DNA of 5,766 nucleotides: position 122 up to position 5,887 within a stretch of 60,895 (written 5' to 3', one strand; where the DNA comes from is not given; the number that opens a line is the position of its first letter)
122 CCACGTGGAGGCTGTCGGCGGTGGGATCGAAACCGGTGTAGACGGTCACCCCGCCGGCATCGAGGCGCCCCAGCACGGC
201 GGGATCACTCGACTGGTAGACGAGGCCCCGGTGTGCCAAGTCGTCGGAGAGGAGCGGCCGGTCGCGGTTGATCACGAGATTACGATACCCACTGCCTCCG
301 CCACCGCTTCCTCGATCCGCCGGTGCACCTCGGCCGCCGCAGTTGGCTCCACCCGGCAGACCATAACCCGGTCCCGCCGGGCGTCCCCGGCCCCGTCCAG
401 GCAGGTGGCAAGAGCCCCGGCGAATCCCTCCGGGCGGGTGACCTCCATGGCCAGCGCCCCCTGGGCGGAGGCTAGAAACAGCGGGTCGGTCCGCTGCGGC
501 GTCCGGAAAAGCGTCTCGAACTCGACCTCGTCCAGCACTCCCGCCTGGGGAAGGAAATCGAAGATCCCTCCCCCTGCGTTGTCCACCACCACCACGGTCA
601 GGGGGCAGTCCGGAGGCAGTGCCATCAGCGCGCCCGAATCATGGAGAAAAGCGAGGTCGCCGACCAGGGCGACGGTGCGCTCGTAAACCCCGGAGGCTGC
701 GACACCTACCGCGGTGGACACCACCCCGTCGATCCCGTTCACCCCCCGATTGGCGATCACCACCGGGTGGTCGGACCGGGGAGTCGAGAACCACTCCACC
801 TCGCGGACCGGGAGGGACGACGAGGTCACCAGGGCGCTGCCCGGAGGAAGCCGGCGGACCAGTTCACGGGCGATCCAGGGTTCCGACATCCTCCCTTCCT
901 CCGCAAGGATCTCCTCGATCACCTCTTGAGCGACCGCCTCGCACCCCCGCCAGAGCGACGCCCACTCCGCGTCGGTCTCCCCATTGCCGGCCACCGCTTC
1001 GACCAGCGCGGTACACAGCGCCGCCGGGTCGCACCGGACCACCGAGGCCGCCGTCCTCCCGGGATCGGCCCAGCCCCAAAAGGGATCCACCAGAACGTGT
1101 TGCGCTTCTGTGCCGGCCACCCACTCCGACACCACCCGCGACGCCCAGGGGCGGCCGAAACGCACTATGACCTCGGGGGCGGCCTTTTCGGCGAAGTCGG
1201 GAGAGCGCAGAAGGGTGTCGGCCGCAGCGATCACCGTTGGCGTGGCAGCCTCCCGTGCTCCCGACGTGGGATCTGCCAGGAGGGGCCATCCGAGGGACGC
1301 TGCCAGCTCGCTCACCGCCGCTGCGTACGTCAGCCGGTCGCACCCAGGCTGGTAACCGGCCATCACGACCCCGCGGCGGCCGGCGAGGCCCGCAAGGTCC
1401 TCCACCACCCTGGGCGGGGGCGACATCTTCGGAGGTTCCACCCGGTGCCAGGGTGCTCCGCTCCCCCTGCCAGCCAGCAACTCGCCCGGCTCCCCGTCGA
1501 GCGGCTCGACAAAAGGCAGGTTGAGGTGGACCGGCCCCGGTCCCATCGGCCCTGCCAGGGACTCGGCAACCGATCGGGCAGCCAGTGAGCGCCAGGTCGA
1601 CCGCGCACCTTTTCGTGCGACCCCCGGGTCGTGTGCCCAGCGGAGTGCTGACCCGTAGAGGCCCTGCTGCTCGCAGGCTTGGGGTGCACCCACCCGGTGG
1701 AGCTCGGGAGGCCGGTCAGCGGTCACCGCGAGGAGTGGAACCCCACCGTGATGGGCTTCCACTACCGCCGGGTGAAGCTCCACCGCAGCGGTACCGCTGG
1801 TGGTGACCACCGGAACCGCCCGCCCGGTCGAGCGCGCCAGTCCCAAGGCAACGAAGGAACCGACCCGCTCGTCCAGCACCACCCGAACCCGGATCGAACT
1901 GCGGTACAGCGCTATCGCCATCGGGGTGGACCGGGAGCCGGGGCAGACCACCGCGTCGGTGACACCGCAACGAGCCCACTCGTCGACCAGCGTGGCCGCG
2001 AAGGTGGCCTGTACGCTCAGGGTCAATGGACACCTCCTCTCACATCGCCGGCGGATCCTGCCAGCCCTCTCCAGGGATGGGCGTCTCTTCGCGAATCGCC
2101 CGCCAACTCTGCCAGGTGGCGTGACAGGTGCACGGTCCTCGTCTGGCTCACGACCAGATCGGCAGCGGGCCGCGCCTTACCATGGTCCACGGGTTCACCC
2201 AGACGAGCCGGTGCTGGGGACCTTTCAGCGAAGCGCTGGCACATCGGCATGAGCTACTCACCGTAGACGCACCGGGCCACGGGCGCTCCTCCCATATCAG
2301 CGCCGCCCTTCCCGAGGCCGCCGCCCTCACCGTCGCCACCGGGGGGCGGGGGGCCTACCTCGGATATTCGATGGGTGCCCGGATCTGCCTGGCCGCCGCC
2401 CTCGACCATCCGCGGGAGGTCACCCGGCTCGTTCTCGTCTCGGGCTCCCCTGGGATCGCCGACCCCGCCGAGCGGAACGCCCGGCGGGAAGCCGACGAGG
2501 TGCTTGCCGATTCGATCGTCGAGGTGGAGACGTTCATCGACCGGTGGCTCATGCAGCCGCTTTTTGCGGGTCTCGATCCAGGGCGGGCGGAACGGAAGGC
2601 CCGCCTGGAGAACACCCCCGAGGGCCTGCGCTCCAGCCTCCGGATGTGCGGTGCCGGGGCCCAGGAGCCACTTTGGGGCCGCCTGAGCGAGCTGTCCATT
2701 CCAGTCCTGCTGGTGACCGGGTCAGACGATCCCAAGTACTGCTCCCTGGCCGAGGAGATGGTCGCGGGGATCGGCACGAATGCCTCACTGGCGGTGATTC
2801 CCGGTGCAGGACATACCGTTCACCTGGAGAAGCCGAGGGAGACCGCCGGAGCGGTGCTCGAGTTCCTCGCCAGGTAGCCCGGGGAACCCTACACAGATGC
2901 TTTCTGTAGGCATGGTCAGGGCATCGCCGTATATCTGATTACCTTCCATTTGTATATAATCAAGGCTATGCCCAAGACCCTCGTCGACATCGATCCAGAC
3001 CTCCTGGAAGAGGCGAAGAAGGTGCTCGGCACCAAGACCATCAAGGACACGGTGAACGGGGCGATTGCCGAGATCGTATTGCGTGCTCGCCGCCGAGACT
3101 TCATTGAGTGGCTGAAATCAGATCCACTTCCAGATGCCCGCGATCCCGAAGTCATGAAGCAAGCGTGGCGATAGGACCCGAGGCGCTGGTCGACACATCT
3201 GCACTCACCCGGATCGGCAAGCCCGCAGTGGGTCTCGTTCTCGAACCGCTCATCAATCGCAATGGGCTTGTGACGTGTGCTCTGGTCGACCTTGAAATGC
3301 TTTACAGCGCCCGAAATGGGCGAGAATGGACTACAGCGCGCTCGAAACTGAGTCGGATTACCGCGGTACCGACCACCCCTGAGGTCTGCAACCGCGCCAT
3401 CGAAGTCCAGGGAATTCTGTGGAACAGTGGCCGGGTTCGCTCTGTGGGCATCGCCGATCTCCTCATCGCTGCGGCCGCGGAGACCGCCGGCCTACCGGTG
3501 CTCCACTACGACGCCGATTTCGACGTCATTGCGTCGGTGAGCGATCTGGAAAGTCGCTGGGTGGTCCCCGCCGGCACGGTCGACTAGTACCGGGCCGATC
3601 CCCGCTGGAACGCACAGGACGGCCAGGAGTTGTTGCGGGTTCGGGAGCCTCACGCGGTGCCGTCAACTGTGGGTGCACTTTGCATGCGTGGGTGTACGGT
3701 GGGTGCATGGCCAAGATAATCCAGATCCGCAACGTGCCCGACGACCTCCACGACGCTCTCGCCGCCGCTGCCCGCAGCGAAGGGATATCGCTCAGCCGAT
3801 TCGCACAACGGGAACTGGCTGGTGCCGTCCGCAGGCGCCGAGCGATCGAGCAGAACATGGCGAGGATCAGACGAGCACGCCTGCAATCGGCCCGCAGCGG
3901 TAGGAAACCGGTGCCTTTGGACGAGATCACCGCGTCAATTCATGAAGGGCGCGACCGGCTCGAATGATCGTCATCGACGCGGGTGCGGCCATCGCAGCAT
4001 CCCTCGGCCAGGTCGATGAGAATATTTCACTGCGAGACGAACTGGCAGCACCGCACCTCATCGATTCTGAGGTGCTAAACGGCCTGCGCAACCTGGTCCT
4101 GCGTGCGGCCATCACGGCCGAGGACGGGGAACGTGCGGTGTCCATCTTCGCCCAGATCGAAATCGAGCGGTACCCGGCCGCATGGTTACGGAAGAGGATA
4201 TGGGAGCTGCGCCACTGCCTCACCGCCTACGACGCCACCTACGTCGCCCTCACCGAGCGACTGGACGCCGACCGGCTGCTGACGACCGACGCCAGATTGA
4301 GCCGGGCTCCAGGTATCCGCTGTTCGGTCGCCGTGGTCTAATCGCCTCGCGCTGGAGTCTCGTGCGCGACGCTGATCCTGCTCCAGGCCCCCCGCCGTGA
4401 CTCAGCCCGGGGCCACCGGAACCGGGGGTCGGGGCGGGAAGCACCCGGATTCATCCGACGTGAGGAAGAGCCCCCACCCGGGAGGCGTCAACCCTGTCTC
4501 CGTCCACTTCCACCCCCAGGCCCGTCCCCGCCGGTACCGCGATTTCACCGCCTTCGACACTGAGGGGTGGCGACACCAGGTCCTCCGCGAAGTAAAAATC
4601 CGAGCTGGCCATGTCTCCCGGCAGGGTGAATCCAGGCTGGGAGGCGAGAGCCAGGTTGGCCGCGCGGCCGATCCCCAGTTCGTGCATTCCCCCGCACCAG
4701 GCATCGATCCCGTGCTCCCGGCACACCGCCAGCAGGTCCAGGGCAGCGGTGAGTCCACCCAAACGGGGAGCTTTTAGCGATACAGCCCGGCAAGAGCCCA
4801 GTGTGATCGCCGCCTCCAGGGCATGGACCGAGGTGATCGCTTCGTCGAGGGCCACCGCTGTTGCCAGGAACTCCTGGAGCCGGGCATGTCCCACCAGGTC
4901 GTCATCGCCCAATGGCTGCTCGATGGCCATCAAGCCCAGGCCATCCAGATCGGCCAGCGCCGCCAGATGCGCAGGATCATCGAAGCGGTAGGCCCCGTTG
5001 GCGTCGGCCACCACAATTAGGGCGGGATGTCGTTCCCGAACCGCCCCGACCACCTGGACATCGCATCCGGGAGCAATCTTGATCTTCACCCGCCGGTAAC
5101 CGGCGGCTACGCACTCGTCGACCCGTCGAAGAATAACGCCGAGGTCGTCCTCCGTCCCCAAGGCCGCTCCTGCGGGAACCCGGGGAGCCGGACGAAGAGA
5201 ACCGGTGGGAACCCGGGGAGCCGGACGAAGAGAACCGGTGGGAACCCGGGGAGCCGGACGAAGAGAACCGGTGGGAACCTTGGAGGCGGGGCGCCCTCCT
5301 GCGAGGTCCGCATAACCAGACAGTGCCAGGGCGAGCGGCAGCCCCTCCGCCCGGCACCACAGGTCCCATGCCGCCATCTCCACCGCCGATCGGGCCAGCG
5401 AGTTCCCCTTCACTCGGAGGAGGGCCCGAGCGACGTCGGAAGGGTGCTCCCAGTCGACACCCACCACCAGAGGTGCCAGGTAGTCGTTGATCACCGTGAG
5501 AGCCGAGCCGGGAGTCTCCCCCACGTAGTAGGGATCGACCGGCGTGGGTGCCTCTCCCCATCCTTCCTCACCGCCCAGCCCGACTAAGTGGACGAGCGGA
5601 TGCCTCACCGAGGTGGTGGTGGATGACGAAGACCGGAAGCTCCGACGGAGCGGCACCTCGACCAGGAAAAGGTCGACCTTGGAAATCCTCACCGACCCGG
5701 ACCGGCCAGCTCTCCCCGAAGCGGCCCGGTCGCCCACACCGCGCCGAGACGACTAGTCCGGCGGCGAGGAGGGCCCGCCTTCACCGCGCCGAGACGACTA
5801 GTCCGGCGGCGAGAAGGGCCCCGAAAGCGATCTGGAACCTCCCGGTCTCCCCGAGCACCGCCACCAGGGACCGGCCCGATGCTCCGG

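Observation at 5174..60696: Very dense set of perfect short tandem duplications in core genes and on gene junctions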

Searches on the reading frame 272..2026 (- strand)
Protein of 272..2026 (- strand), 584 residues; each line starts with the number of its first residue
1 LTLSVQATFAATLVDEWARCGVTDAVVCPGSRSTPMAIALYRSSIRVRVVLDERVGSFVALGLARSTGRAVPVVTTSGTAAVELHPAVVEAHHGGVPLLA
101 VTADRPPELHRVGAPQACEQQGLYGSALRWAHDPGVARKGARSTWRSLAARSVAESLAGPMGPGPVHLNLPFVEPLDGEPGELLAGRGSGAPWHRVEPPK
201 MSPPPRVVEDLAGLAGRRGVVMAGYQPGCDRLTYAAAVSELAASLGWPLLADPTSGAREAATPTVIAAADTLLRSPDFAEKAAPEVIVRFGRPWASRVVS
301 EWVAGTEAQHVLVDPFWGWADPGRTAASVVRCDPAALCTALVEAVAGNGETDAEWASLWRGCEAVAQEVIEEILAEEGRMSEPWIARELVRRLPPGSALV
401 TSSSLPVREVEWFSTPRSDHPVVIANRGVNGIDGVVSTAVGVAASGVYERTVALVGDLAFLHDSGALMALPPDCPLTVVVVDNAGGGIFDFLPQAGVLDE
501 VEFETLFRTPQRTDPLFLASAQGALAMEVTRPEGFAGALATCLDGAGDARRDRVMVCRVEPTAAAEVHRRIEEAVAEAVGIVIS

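Call 63: find_encoding_contigs(protein=window:272-2026:-, flank=10000, max_places=6)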
Protein window:272-2026:- (584 aa): 5 contigs read that carry it; 3 places shown.
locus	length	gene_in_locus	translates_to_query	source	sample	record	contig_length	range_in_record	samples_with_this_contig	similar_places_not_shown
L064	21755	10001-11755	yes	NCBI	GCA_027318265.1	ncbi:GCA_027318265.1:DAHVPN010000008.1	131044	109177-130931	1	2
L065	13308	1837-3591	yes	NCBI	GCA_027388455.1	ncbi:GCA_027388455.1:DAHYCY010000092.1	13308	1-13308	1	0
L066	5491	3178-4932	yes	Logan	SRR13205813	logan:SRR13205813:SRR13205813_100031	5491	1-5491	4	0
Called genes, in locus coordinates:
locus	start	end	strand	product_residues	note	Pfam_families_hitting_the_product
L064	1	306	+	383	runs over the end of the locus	PF01734:Patatin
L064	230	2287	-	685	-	PF03190:Thioredox_DsbH, PF13899:Thioredoxin_7, PF13098:Thioredoxin_2 (weak)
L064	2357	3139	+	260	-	PF00106:adh_short, PF23441:SDR, PF13561:adh_short_C2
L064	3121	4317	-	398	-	PF00501:AMP-binding, PF13193:AMP-binding_C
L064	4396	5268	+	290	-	PF00378:ECH_1, PF16113:ECH_2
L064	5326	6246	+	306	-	PF01040:UbiA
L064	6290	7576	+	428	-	PF02746:MR_MLE_N, PF26685:DUF8230_C, PF13378:MR_MLE_C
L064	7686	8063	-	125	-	-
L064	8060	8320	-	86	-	PF22513:FitA-like_RHH (weak)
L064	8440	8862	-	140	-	PF01850:PIN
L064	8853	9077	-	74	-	PF09957:VapB_antitoxin (faint)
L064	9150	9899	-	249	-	PF00561:Abhydrolase_1, PF12146:Hydrolase_4, PF12697:Abhydrolase_6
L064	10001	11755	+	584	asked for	PF02776:TPP_enzyme_N, PF16582:TPP_enzyme_M_2, PF02775:TPP_enzyme_C (faint)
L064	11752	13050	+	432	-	PF00579:tRNA-synt_1b, PF22421:SYY_C-terminal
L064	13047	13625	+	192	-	PF01613:Flavin_Reduct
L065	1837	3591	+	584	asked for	PF02776:TPP_enzyme_N, PF16582:TPP_enzyme_M_2, PF02775:TPP_enzyme_C (faint)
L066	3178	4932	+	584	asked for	PF02776:TPP_enzyme_N, PF16582:TPP_enzyme_M_2, PF02775:TPP_enzyme_C (faint)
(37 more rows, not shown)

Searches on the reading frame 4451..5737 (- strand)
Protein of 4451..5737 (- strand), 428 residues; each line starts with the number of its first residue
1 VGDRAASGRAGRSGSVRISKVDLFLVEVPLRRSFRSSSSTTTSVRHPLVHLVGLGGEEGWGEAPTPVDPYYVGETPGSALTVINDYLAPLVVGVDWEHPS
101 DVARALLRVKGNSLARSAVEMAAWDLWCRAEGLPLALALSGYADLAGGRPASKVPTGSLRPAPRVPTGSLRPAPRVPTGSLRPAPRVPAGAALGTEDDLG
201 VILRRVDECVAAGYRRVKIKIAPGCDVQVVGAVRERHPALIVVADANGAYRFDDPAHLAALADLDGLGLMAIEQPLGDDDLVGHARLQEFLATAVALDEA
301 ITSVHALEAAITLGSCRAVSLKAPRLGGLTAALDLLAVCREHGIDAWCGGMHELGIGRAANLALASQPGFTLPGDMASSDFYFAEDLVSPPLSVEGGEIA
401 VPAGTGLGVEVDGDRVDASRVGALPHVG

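Call 34: search_protein_families(library=pfam, proteins=[window:4451-5737:-])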
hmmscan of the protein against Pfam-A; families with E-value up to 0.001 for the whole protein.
window:4451-5737:- (428 aa): 4 families
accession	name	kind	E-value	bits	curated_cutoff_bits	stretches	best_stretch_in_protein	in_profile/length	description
PF13378.12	MR_MLE_C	-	1.6e-42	146.1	29.4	1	204-414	4-218/219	Enolase C-terminal domain-like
PF02746.21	MR_MLE_N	-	1.2e-10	42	22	1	23-136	4-113/117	Mandelate racemase / muconate lactonizing enzyme, N-terminal domain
PF07476.17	MAAL_C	-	6.1e-05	22.7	27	1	298-371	145-221/249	Methylaspartate ammonia-lyase C-terminus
PF00113.28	Enolase_C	-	0.00049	19.9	21.5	1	269-343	151-228/296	Enolase, C-terminal TIM barrel domain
